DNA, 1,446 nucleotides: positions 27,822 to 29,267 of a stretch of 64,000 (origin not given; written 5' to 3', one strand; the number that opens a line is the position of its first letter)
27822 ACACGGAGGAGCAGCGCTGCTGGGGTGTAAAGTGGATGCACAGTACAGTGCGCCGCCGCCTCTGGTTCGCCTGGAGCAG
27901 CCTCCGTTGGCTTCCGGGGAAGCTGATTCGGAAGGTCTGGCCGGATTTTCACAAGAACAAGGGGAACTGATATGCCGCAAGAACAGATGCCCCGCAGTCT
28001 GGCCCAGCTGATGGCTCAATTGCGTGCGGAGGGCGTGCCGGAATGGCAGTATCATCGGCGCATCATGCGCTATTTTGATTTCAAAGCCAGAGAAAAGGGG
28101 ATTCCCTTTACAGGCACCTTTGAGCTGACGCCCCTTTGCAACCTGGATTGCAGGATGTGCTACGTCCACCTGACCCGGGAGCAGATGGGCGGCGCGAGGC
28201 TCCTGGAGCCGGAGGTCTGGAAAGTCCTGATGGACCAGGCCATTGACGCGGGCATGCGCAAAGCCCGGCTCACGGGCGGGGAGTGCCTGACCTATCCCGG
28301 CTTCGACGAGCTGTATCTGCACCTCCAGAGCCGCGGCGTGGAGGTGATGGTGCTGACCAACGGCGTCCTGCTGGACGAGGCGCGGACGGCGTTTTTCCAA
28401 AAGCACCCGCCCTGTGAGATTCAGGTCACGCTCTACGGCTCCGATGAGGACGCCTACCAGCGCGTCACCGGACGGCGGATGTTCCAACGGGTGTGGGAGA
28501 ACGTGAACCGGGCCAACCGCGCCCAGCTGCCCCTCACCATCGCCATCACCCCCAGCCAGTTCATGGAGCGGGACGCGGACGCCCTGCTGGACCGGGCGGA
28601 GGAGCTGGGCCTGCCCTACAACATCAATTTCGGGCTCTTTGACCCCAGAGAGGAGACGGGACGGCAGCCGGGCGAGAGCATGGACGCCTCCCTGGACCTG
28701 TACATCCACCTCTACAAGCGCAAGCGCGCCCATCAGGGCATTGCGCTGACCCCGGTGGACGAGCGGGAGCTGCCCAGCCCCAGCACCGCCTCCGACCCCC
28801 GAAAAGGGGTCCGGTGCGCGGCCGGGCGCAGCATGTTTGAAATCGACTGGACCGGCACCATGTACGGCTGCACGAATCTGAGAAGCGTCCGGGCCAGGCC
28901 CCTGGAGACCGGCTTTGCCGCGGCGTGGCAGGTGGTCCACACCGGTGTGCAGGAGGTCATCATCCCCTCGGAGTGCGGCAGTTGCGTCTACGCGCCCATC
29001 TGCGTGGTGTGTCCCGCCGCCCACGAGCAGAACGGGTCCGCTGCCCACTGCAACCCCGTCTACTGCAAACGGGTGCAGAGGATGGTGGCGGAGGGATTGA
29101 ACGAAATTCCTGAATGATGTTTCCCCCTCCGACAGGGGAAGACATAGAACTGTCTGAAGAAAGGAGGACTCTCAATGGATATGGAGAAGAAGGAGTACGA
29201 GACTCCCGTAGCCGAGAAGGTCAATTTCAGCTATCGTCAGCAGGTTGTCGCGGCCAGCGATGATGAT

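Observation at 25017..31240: Compact RiPP-like operon with an uncharacterised enzyme combination: nucleotidyltransferase, HprK-like kinase::PqqD, S24/S26 peptidase, rSAM-SPASM, small peptide, ABC exporter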

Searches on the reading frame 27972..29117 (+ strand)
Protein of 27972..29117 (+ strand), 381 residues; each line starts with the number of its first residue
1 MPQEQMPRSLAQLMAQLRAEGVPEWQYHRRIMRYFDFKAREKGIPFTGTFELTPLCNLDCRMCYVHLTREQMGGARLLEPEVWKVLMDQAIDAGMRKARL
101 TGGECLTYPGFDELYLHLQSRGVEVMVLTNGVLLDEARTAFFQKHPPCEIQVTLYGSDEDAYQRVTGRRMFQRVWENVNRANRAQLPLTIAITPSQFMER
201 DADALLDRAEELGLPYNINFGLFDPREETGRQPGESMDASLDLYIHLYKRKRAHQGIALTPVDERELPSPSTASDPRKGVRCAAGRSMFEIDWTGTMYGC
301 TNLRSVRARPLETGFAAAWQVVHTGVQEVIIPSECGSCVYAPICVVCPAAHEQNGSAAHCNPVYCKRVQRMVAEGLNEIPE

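Call 3: search_protein_families(library=pfam, proteins=[window:27972-29117:+], max_evalue=0.01)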
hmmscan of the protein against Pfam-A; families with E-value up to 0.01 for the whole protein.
window:27972-29117:+ (381 aa): 2 families
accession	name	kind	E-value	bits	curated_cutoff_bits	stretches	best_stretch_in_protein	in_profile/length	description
PF04055.27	Radical_SAM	-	4.6e-20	72.9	29.5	1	51-192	2-148/166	Radical SAM superfamily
PF13353.11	Fer4_12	-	0.0046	17.7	22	1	56-140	15-100/137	4Fe-4S single cluster domain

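Call 4: search_protein_families(library=ncbifam, proteins=[window:27972-29117:+], max_evalue=0.01)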
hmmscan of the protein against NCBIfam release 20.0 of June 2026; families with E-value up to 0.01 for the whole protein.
window:27972-29117:+ (381 aa): 52 families (the best 25 are shown)
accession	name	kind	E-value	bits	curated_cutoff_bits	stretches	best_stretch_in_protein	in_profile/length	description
TIGR02109.1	PQQ_syn_pqqE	equivalog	3e-15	56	381.35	1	44-192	5-152/358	pyrroloquinoline quinone biosynthesis protein PqqE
TIGR02668.1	moaA_archaeal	equivalog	4.4e-15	55.5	325.25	1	51-193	15-156/303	GTP 3',8-cyclase MoaA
TIGR02666.1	moaA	equivalog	4.4e-14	52.2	284.05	1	52-188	16-158/336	GTP 3',8-cyclase MoaA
TIGR03962.1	mycofact_rSAM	equivalog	3.7e-13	49.4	265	1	45-348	11-314/339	mycofactocin radical SAM maturase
NF001199.0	PRK00164.2-1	equivalog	4.8e-13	48.9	231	1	51-190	17-155/308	GTP 3',8-cyclase MoaA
TIGR04250.1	SCM_rSAM_ScmE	equivalog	8.9e-13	47.9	400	1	51-206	8-162/358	SynChlorMet cassette radical SAM/SPASM protein ScmE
TIGR04251.1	SCM_rSAM_ScmF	equivalog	3.1e-12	46.5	400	1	50-225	8-184/353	SynChlorMet cassette radical SAM/SPASM protein ScmF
TIGR04545.1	rSAM_ahbD_hemeb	equivalog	2.3e-11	43.8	500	1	50-214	4-167/339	heme b synthase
TIGR04403.1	rSAM_skfB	equivalog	2.7e-11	42.9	300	1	41-195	99-250/402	sporulation killing factor system radical SAM maturase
TIGR04317.1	W_rSAM_matur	equivalog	3.3e-11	42.9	380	1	51-183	9-138/349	tungsten cofactor oxidoreductase radical SAM maturase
NF038283.1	viperin_w_prok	equivalog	1e-10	41.2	180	1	51-141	7-102/281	viperin family antiviral radical SAM protein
TIGR04055.1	rSAM_NirJ2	equivalog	1.5e-10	41.2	500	1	52-350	6-306/326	putative heme d1 biosynthesis radical SAM protein NirJ2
NF012164.0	AlbA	equivalog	1.7e-10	39.9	850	1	41-136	108-200/442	subtilosin maturase AlbA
NF049973.1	radical_Rv1681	equivalog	8.1e-10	38.1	380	1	56-211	82-236/326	Rv1681 family radical SAM protein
NF047865.1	rSAM_PapB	equivalog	9e-10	38.3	340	1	51-349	8-318/330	PapB family radical SAM/SPASM ranthipeptide maturase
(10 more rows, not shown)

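Call 9: find_homologous_proteins(query=window:27972-29117:+, max_evalue=1e-10)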
Query window:27972-29117:+ (381 aa): 2063 proteins with E <= 1e-10 among 5752 candidates; the best 120 are listed.
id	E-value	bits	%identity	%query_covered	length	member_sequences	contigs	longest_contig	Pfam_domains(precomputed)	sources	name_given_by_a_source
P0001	8.9e-259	876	98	100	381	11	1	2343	PF04055.28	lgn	-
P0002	5.8e-227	771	85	100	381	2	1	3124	PF04055.28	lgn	-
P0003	3.2e-226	769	85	100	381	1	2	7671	PF04055.28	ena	-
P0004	6.9e-225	764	84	100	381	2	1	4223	PF04055.28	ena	-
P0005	5.5e-223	758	83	100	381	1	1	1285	PF04055.28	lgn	-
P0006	3.5e-222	756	85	100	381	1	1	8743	PF04055.28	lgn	-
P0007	1.2e-221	754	83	100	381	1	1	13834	PF04055.28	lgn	-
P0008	2.9e-221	752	82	100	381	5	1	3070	PF04055.28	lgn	-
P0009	8.5e-221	751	82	100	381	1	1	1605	PF04055.28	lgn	-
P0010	1.0e-218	744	81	100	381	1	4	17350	PF04055.28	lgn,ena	-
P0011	8.9e-212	721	78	100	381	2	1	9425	PF04055.28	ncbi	-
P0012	2.8e-203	693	77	100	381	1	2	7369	PF04055.28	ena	-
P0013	3.1e-202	690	77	99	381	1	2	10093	PF04055.28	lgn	-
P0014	8.6e-154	530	60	97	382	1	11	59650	PF04055.28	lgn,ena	-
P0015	1.8e-151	523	60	98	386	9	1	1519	PF04055.28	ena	-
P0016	8.8e-149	514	58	98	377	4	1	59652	PF04055.28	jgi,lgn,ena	-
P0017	1.8e-148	513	58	97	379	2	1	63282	PF04055.28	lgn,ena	-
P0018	4.9e-147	508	59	98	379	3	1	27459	PF04055.28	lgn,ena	-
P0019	9.5e-147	507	58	98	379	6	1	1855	PF04055.28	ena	-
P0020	2.0e-146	506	58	98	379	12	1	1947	PF04055.28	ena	-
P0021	2.0e-146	506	58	99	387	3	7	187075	PF04055.28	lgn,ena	-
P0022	4.9e-146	505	58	97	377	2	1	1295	PF04055.28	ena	-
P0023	1.7e-145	503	58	98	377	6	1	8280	PF04055.28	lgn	-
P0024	4.0e-144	499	57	99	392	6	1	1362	PF04055.28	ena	-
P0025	8.4e-144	498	57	98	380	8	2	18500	PF04055.28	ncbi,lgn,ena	-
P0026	5.9e-142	491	53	99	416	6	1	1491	PF04055.28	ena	-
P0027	9.9e-142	491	56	100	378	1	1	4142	PF04055.28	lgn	-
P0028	3.0e-140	486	56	97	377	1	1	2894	PF04055.28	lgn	-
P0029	2.2e-135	470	53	98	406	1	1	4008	PF04055.28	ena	-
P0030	2.6e-127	443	51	100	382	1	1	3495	PF04055.28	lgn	-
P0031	4.0e-120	420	50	98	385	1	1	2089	PF04055.28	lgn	-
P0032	3.3e-119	417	51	98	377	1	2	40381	PF04055.28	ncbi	-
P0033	6.4e-119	416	50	99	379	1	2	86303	PF04055.28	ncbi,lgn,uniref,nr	ncbi:radical SAM protein [Blautia sp. MSJ-9]|uniref:radical SAM protein n=1 Tax=Blautia sp. MSJ-9 Ta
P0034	6.7e-119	416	52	97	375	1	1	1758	PF04055.28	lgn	-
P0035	1.2e-118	415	50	99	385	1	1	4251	PF04055.28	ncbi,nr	ncbi:MAG: radical SAM protein [Clostridia bacterium]|nr:radical SAM protein [Clostridia bacterium]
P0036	6.4e-118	412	51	99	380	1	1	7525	PF04055.28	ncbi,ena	-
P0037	6.6e-118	412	48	97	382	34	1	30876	PF04055.28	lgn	-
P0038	9.3e-118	412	49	99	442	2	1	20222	PF04055.28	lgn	-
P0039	3.2e-117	410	48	99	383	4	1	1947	PF04055.28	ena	-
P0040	1.1e-116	408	49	99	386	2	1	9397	PF04055.28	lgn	-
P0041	1.6e-116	408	51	98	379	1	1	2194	PF04055.28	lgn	-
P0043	7.2e-116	406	51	98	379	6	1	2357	PF04055.28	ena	-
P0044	1.5e-115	405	51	98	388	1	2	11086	PF04055.28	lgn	-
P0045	1.9e-115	404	48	98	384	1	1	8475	PF04055.28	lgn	-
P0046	2.4e-115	404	50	99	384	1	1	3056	PF04055.28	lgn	-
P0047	2.4e-115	404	49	99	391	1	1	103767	PF04055.28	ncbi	-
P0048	2.9e-115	404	50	98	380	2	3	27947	PF04055.28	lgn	-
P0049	2.9e-115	404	48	99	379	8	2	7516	PF04055.28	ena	-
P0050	4.2e-115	403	48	98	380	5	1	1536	PF04055.28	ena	-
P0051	5.9e-115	403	49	99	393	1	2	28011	PF04055.28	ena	-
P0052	7.4e-115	402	49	99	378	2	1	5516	PF04055.28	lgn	-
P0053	1.7e-114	401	48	100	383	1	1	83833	PF04055.28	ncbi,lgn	-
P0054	1.7e-114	401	48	97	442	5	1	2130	PF04055.28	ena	-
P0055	2.4e-114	401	49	98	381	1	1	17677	PF04055.28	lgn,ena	-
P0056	2.8e-114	400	50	97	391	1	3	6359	PF04055.28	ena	-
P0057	5.2e-114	399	47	100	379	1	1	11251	PF04055.28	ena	-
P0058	6.2e-114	399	48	97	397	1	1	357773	PF04055.28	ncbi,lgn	-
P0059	6.4e-114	399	50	98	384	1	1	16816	PF04055.28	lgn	-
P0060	1.1e-113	398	49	98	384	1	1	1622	PF04055.28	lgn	-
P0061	1.1e-113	398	49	99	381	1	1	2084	PF04055.28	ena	-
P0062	1.3e-113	398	49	98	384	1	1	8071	PF04055.28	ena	-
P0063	1.4e-113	398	50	98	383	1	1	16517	PF04055.28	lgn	-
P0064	1.4e-113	398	50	98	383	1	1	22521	PF04055.28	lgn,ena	-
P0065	1.7e-113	398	50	98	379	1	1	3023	PF04055.28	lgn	-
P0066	1.9e-113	398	49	99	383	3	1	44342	PF04055.28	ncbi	-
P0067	1.9e-113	398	48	99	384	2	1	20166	PF04055.28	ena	-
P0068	2.4e-113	397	48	100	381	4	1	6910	PF04055.28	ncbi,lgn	-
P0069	2.4e-113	397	49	99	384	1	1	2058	PF04055.28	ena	-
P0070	2.5e-113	397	49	99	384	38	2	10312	PF04055.28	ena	-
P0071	2.5e-113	397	48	99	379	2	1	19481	PF04055.28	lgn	-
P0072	2.7e-113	397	49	94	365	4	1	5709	PF04055.28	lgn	-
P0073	2.7e-113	397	50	94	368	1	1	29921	PF04055.28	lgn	-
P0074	3.1e-113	397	49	98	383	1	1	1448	PF04055.28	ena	-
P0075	3.2e-113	397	50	99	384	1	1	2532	PF04055.28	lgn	-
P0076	3.4e-113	397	51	90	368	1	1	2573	PF04055.28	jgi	jgi:radical SAM protein with 4Fe4S-binding SPASM domain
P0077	3.4e-113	397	50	97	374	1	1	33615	PF04055.28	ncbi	-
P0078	3.5e-113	397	50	98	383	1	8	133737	PF04055.28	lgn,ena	-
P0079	4.0e-113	397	50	98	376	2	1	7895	PF04055.28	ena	-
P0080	4.4e-113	396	51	97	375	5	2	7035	PF04055.28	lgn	-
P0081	5.2e-113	396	49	98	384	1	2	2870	PF04055.28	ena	-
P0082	5.6e-113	396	50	98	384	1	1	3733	PF04055.28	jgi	-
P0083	5.7e-113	396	50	98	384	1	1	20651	PF04055.28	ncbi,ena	-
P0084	6.7e-113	396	50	97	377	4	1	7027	PF04055.28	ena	-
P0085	7.2e-113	396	50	99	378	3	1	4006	PF04055.28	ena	-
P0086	7.2e-113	396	49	98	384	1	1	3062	PF04055.28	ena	-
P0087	9.2e-113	395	46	98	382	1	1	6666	PF04055.28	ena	-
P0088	9.5e-113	395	49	99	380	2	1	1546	PF04055.28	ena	-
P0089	1.1e-112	395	49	99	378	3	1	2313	PF04055.28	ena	-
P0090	1.2e-112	395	48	99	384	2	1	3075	PF04055.28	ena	-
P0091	1.2e-112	395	50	97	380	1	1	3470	PF04055.28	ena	-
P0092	1.3e-112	395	48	99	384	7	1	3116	PF04055.28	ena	-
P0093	1.3e-112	395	50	98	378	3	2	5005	PF04055.28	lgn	-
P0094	1.4e-112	395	49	99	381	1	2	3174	PF04055.28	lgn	-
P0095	1.6e-112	395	49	99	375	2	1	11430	PF04055.28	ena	-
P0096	1.6e-112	395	49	99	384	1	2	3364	PF04055.28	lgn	-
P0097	1.6e-112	395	49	95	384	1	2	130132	PF04055.28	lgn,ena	-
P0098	2.0e-112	394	49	97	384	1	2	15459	PF04055.28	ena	-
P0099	2.0e-112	394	49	99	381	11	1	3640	PF04055.28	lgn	-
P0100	2.4e-112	394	49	98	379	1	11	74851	PF04055.28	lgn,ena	-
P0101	2.5e-112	394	50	98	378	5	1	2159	PF04055.28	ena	-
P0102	2.6e-112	394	51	98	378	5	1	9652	PF04055.28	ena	-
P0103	2.6e-112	394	48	100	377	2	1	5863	PF04055.28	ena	-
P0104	2.6e-112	394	49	97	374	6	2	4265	PF04055.28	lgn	-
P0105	2.8e-112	394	49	98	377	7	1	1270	PF04055.28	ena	-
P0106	2.8e-112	394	50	98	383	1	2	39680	PF04055.28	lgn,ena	-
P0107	3.1e-112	394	48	98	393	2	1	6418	PF04055.28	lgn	-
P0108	3.6e-112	393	48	97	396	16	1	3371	PF04055.28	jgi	-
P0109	3.7e-112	393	47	99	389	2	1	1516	PF04055.28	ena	-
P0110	3.7e-112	393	50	98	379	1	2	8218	PF04055.28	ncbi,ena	-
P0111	4.4e-112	393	48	99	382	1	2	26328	PF04055.28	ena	-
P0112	5.1e-112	393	48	99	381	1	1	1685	PF04055.28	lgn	-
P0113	6.0e-112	393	48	100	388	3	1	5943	PF04055.28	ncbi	-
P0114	8.1e-112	392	47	97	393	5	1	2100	PF04055.28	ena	-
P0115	8.9e-112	392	48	98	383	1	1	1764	PF04055.28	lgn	-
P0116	8.9e-112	392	47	100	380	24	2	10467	PF04055.28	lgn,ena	-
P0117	9.3e-112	392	48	99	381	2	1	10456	PF04055.28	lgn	-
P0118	1.1e-111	392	48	100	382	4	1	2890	PF04055.28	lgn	-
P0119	1.2e-111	392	49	98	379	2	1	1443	PF04055.28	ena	-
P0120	1.2e-111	392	50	97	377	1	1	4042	PF04055.28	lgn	-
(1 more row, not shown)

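Call 12: find_related_loci(query=A1, collection=genome_contigs, flank=8000)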
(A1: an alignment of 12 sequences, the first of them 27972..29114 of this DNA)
Query A1 (381 aa) in genome_contigs; peptide patterns used: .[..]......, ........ (x = any residue, [..] = any of these).
485 stretches matched a pattern; 473 encode a relative of the query (tblastn E <= 1e-3); the best 80 are kept; 80 distinct loci.
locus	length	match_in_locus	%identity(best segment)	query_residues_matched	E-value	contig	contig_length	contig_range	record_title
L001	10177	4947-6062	57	7-379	4e-147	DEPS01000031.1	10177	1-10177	MAG TPA_asm: Lachnospiraceae bacterium UBA3386 UBA3386_contig_12052, whole genome shotgun sequence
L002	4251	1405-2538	50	3-379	1e-125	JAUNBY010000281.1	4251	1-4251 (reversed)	MAG: Clostridia bacterium isolate S1R_St_71 NODE_7836_length_4251_cov_5.762631, whole genome shotgun sequence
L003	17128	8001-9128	50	1-376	1e-123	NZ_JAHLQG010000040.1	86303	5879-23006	Blautia sp. MSJ-9 LDH-m-9_ctg000029, whole genome shotgun sequence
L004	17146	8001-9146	48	1-381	2e-117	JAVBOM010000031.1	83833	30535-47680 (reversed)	MAG: Eubacteriales bacterium isolate EPI_MAG_00108 c_000002750215, whole genome shotgun sequence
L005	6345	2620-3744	46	3-379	3e-117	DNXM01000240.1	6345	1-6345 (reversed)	MAG TPA_asm: Oscillospiraceae bacterium isolate UBA8612 contig_263917, whole genome shotgun sequence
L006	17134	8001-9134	49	1-379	1e-121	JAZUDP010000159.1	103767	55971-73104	MAG: Acutalibacteraceae bacterium isolate T1900045308_TH20190078.MAGScoT_cleanbin_000037 SGB_6199_k141_1803662, whole ge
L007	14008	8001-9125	48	4-376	2e-116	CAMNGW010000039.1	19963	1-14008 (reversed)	MAG: uncultured Clostridia bacterium isolate SRR1206671_bin.105_metaWRAP_v1.3_MAG genome assembly, contig: NODE.5191_len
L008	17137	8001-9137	47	1-381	2e-116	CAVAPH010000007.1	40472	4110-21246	bacterium isolate H07605-L1_cleanbin_000013 genome assembly, contig: Spades_H07605-L1_contig_339, whole genome shotgun s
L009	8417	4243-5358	47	7-381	1e-116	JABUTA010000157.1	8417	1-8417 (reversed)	MAG: Parasporobacterium sp. isolate MAG27 scaffold157_size8417, whole genome shotgun sequence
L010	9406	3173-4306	48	1-380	1e-115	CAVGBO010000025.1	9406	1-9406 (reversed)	Phocaeicola dorei isolate H07648-L1_cleanbin_000016 genome assembly, contig: Spades_H07648-L1_contig_5313, whole genome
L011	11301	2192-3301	49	5-376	5e-115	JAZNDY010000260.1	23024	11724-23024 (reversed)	MAG: Acutalibacteraceae bacterium isolate T1900044724_TS20190190.MAGScoT_cleanbin_000044 SGB_1925_k141_345745, whole gen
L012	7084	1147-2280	47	1-380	2e-114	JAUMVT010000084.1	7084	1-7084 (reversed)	MAG: Clostridia bacterium isolate S12M_St_54 NODE_4986_length_7084_cov_12.151562, whole genome shotgun sequence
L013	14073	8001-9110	47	10-379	3e-114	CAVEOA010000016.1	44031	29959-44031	Alloprevotella sp. isolate G02620-L1_cleanbin_000015 genome assembly, contig: Spades_G02620-L1_contig_399, whole genome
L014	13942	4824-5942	48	4-378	2e-113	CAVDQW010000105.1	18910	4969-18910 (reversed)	bacterium isolate SRR8978442_cleanbin_000003 genome assembly, contig: Spades_SRR8978442_contig_152, whole genome shotgun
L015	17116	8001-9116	48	3-376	2e-113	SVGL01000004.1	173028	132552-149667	MAG: Clostridiales bacterium isolate SIG357 NODE_345_length_173028_cov_3.453011, whole genome shotgun sequence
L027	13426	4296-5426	47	3-379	7e-110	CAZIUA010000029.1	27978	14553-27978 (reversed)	MAG TPA_asm: uncultured Faecalibacterium sp. isolate SRP350583_co1_396 genome assembly, contig: NODE_2783_length_27978_c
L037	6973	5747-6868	47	5-380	1e-107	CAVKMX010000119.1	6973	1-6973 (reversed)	Clostridium sp. CAG:302 isolate H07659-L1_cleanbin_000026 genome assembly, contig: Spades_H07659-L1_contig_6873, whole g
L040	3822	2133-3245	50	4-376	5e-109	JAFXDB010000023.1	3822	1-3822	MAG: Clostridia bacterium isolate RGIG6305 Sheep_Rectum-3__c106133, whole genome shotgun sequence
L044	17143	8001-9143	46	1-379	8e-107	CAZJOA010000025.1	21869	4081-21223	MAG TPA_asm: uncultured Faecalibacterium sp. isolate SRP313737_co1_179 genome assembly, contig: NODE_3751_length_21869_c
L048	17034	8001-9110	47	8-379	2e-108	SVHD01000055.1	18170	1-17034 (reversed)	MAG: Clostridiales bacterium isolate SIG375 NODE_5364_length_18170_cov_4.035041, whole genome shotgun sequence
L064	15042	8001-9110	44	8-376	1e-101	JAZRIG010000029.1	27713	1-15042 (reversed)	MAG: Acutalibacteraceae bacterium isolate T1900045476_YK20190170.MAGScoT_cleanbin_000049 SGB_7272_k141_194313, whole gen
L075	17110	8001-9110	43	8-376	9e-97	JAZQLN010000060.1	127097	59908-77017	MAG: Acutalibacteraceae bacterium isolate T1900044609_TS20190075.MAGScoT_cleanbin_000046 SGB_788_k141_2427825, whole gen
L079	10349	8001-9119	42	5-376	9e-96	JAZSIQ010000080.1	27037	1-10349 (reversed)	MAG: Acutalibacteraceae bacterium isolate T1900044569_TS20190035.MAGScoT_cleanbin_000021 SGB_428_k141_702651, whole geno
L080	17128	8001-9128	42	7-381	2e-95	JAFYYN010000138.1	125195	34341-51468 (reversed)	MAG: Lachnospiraceae bacterium isolate RGIG7538 Water_buffalos_Omasum-1__c442007, whole genome shotgun sequence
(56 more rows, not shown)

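Call 23: search_solved_structures(query=window:27972-29114:+, max_evalue=0.001)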
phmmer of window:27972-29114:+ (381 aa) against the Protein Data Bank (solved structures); distinct sequences matched with E-value up to 0.001: 5.
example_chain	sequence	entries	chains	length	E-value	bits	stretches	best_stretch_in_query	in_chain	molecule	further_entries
6efn_A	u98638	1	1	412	8.7e-12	48.1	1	41-211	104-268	Sporulation killing factor maturation protein SkfB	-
8hzv_A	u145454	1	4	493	1.4e-06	30.9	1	39-183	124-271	Radical S-Adenosyl-L-methionine Enzyme DesII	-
8hzy_A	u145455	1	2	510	1.5e-06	30.8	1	39-183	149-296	DesII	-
7vob_C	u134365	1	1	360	3.1e-06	29.8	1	52-167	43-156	Cytosylglucuronate decarboxylase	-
7voc_C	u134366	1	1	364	3.2e-06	29.8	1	52-167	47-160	Cytosylglucuronate decarboxylase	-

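Call 30: search_protein_families(library=pfam, proteins=[L040:2-925:+, L037:4202-5170:-, L064:1531-2253:+, L075:14575-15975:+, L048:2861-3952:+, L027:7418-8788:-, L079:2279-3097:+, L080:2035-2826:+, L044:4724-5905:+, L064:12012-12281:+], max_evalue=0.001)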
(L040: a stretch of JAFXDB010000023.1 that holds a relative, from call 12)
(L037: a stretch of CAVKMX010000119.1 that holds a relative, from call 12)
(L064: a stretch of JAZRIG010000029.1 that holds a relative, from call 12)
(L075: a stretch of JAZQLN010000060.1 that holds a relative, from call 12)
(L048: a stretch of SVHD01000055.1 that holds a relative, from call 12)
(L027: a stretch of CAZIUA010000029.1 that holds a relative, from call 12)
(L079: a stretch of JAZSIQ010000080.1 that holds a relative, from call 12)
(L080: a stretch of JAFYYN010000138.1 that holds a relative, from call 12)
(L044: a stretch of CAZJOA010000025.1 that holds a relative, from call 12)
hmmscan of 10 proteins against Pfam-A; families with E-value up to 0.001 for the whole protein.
L040:2-925:+ (307 aa): 4 families
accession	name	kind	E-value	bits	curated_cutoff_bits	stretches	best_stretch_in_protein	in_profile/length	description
PF13614.12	AAA_31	-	1.9e-10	41.4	27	1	100-233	2-138/177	AAA domain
PF01656.29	CbiA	-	4.5e-08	33.5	25.4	1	102-227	1-80/125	CobQ/CobB/MinD/ParA nucleotide binding domain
PF10609.15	ParA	-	8.1e-07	29.1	27.1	1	101-284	5-184/246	NUBPL iron-transfer P-loop NTPase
PF09140.17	MipZ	-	3.2e-05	23.8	20.7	1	103-222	4-109/262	ATPase MipZ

L037:4202-5170:- (322 aa): 0 families

L064:1531-2253:+ (240 aa): 1 family
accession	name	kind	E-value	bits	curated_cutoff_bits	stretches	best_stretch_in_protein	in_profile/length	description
PF19567.5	CpsB_CapC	-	5e-63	213.1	27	1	2-236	2-234/234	Capsular polysaccharide synthesis, CpsB/CapC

L075:14575-15975:+ (466 aa): 1 family
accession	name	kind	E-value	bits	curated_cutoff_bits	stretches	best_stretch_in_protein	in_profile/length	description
PF02397.22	Bac_transf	-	6.3e-64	215.2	27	1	258-438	1-178/179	Bacterial sugar transferase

L048:2861-3952:+ (363 aa): 1 family
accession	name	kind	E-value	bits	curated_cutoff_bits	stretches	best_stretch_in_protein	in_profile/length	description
PF03816.19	LytR_cpsA_psr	-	1.1e-22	81.3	24.6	1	125-283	2-149/150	LytR_cpsA_psr family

L027:7418-8788:- (456 aa): 0 families

L079:2279-3097:+ (272 aa): 1 family
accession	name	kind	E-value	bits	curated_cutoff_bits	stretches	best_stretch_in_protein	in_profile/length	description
PF16403.11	Bact_surface_Ig-like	-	4.6e-11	43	27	1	58-108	20-69/71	Bacterial surface protein, Ig-like domain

L080:2035-2826:+ (263 aa): 1 family
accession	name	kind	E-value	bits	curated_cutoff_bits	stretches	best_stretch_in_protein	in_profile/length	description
PF00535.33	Glycos_transf_2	-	2.5e-19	70.3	23.3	1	10-175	2-164/168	Glycosyl transferase family 2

L044:4724-5905:+ (393 aa): 0 families

L064:12012-12281:+ (89 aa): 0 families

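Call 33: find_encoding_contigs(protein=P0010, flank=10000, max_places=3)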
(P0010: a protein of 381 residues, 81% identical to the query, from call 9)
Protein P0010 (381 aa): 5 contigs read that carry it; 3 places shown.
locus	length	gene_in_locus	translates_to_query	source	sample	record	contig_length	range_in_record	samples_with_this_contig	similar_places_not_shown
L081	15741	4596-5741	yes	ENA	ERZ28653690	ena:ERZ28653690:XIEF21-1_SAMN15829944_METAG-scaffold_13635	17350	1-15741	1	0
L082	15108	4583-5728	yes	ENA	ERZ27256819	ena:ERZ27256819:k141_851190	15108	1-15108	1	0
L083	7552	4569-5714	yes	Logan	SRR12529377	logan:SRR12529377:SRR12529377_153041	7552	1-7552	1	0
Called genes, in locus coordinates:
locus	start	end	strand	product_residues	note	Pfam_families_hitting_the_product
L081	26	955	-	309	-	PF00497:SBP_bac_3 (weak)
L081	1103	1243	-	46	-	-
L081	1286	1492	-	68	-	-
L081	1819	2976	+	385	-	PF14907:NTP_transf_5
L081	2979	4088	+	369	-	PF27840:ScmC (faint), PF05402:PqqD (weak)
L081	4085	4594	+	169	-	-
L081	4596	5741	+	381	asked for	PF04055:Radical_SAM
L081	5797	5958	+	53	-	-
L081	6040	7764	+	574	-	PF00664:ABC_membrane, PF00005:ABC_tran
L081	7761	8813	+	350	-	-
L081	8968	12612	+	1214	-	PF12799:LRR_4 (weak), PF23952:LRR_EndoS (faint), PF12799:LRR_4, PF00071:Ras (weak), PF08477:Roc, PF16095:COR-A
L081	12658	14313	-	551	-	PF00082:Peptidase_S8, PF09479:Flg_new (weak)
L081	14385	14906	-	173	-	PF01569:PAP2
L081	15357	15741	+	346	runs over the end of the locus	-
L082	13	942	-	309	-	PF00497:SBP_bac_3 (weak)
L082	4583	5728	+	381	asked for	PF04055:Radical_SAM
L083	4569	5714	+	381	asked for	PF04055:Radical_SAM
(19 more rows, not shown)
